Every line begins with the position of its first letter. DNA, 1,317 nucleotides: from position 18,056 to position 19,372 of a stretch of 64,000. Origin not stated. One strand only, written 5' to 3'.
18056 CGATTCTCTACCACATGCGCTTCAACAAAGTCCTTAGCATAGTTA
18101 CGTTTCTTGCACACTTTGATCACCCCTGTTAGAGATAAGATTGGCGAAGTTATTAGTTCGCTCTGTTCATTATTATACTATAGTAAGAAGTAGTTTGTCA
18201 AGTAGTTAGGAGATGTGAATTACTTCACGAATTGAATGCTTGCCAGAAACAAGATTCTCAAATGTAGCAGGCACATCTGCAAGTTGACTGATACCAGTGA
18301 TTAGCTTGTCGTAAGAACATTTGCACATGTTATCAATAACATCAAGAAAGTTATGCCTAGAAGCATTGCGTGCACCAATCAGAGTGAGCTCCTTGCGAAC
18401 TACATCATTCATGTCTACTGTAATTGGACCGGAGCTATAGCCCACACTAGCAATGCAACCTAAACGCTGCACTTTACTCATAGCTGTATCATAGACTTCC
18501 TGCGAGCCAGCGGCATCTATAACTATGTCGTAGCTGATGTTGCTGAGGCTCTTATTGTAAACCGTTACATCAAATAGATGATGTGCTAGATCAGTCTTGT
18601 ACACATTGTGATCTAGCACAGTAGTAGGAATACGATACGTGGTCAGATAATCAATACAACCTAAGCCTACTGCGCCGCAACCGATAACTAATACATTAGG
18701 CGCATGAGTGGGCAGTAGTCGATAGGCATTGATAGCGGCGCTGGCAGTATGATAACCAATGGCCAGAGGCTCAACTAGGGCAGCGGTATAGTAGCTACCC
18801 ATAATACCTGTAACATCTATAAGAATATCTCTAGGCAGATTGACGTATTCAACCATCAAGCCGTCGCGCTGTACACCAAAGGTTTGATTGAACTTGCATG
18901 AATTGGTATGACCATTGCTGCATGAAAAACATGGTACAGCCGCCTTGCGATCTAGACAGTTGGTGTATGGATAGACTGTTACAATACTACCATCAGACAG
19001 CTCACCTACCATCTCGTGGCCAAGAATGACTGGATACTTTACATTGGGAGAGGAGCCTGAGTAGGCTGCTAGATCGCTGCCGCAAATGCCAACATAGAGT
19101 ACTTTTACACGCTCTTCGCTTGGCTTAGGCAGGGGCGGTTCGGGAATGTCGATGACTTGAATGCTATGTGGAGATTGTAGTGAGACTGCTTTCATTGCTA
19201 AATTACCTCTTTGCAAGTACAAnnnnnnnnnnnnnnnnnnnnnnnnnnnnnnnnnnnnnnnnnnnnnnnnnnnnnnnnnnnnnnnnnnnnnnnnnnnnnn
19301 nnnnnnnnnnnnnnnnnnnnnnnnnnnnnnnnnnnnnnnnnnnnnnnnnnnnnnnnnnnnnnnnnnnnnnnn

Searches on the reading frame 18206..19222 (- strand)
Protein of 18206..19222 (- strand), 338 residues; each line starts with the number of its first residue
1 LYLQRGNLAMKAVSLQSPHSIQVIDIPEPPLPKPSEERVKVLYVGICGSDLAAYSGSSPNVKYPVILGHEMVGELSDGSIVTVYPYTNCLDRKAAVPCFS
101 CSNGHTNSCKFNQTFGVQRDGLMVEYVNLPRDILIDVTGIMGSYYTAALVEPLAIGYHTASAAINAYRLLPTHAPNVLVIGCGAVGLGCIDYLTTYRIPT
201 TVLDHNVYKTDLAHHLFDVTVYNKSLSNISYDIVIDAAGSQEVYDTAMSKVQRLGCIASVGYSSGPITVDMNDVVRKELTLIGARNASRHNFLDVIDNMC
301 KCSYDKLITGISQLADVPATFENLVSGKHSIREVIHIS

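Call 4: search_protein_families(library=pfam, proteins=[window:18206-19222:-], max_evalue=0.1)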
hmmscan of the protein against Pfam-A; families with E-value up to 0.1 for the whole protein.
window:18206-19222:- (338 aa): 6 families
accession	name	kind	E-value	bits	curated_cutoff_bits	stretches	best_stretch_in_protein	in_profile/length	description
PF08240.17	ADH_N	-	6.6e-15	55.7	23.5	1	34-137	2-102/104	Alcohol dehydrogenase GroES-like domain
PF16912.11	Glu_dehyd_C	-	1.1e-10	41.8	34.9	1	147-335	4-209/211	Glucose dehydrogenase C-terminus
PF00107.32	ADH_zinc_N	-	6.2e-10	39.6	31.8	1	185-298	2-126/129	Zinc-binding dehydrogenase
PF21799.2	MurD-like_N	-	0.0015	19.2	27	1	176-211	2-37/88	Mur ligase MurD-like, N-terminal domain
PF06690.17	HcgC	-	0.03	14.3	31.4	0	174-250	43-117/248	FeGP cofactor biosynthesis protein, methyltransferase HcgC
PF01262.27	AlaDh_PNT_C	-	0.089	12.6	23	0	173-217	27-71/214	Alanine dehydrogenase/PNT, C-terminal domain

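Call 5: search_protein_families(library=phrogs, proteins=[window:18206-19222:-], max_evalue=0.01)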
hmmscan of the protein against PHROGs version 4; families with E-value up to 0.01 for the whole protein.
window:18206-19222:- (338 aa): 1 family
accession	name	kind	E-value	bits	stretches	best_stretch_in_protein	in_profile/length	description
phrog_2640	-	other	4.7e-42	145.1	1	10-337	1-344/345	zinc containing alcohol dehydrogenase superfamily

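Call 9: search_protein_families(library=ncbifam, proteins=[window:18206-19222:-], max_evalue=0.1)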
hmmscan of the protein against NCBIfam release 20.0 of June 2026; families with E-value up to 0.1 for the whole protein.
window:18206-19222:- (338 aa): 22 families
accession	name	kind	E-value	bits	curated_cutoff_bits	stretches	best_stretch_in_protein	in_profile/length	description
NF007489.0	PRK10083.1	equivalog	2.4e-33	115.5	376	1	10-322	1-321/339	Zn-dependent oxidoreductase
NF041097.1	keto_inos_dh_IolM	equivalog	3e-27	95.3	450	1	6-327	25-380/389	scyllo-inosose 3-dehydrogenase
NF003808.0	PRK05396.1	equivalog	2.2e-24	86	380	1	10-328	1-332/341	L-threonine 3-dehydrogenase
TIGR00692.1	tdh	equivalog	1.6e-21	76.7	458.35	1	20-328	10-332/340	L-threonine 3-dehydrogenase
NF007642.0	PRK10309.1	equivalog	8.3e-21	74.6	550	1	10-248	1-247/347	galactitol-1-phosphate 5-dehydrogenase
NF041172.1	AcrlCoa_red_Thmprot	equivalog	5.9e-20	71.5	500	1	10-327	1-324/334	acryloyl-CoA reductase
NF010344.0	PRK13771.1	subfamily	1.8e-19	69.9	349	1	10-337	1-333/334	putative alcohol dehydrogenase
TIGR03366.1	HpnZ_proposed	hypoth_equivalog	1.7e-15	57.1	328.1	1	33-315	4-313/315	putative phosphonate catabolism associated alcohol dehydrogenase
NF047908.1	AldhRedAhr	equivalog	5.4e-15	55.1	470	1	33-335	27-333/335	NADPH-dependent aldehyde reductase Ahr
NF007375.0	PRK09880.1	equivalog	4.5e-13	48.7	469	1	38-284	31-289/344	L-idonate 5-dehydrogenase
TIGR01202.1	bchC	equivalog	3.8e-12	45.9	291.25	1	11-328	3-300/308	chlorophyll synthesis pathway protein BchC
TIGR02818.1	adh_III_F_hyde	equivalog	7.1e-10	38.5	543.95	1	10-123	5-117/368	S-(hydroxymethyl)glutathione dehydrogenase/class III alcohol dehydrogenase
TIGR03451.1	mycoS_dep_FDH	equivalog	3.8e-09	35.8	512.9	1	14-274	9-291/358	S-(hydroxymethyl)mycothiol dehydrogenase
NF006940.0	PRK09422.1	equivalog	6.7e-09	35.1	344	1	10-337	1-335/338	alcohol dehydrogenase AdhP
TIGR02822.1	adh_fam_2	subfamily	2.1e-07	30.4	283.5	1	29-159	22-157/329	zinc-binding alcohol dehydrogenase family protein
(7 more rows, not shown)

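Call 89: search_solved_structures(query=window:18206-19195:-, max_evalue=1e-10)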
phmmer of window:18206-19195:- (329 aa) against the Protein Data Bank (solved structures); distinct sequences matched with E-value up to 1e-10: 19.
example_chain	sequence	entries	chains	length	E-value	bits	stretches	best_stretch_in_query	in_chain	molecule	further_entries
8wwd_A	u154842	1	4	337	2.3e-26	95.9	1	11-299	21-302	Zinc-containing alcohol dehydrogenase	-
4ilk_A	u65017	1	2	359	2.4e-23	86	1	1-302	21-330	Starvation sensing protein rspB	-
2dfv_A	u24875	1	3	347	1.1e-18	70.7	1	13-276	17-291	Probable L-threonine 3-dehydrogenase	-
2d8a_A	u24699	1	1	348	1.1e-18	70.6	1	13-276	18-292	Probable L-threonine 3-dehydrogenase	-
6isv_A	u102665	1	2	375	6.3e-17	64.9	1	15-318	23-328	Acetophenone reductase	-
3wnq_A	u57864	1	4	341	1.8e-16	63.4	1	22-321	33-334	(R)-specific carbonyl reductase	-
4c4o_A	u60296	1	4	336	7.7e-16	61.3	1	22-321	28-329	CARBONYL REDUCTASE CPCR2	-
3wle_A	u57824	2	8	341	7.9e-16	61.3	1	22-321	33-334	(R)-specific carbonyl reductase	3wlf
9uee_A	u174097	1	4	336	1.1e-15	60.8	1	22-321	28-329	(R)-specific carbonyl reductase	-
5vm2_A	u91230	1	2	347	8.3e-15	57.9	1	6-328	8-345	Alcohol dehydrogenase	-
7y9p_A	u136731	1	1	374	3.9e-14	55.8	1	14-286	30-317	Xylitol dehydrogenase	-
4a2c_A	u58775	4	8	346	4.5e-14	55.5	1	10-217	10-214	GALACTITOL-1-PHOSPHATE 5-DEHYDROGENASE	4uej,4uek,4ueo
4ej6_A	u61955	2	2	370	5.4e-14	55.3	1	1-206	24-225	Putative zinc-binding dehydrogenase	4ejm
3gfb_A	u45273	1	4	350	3.1e-13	52.8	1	11-265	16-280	L-threonine 3-dehydrogenase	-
5yln_A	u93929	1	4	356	2.8e-12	49.6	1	1-325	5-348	Alcohol dehydrogenase, zinc-containing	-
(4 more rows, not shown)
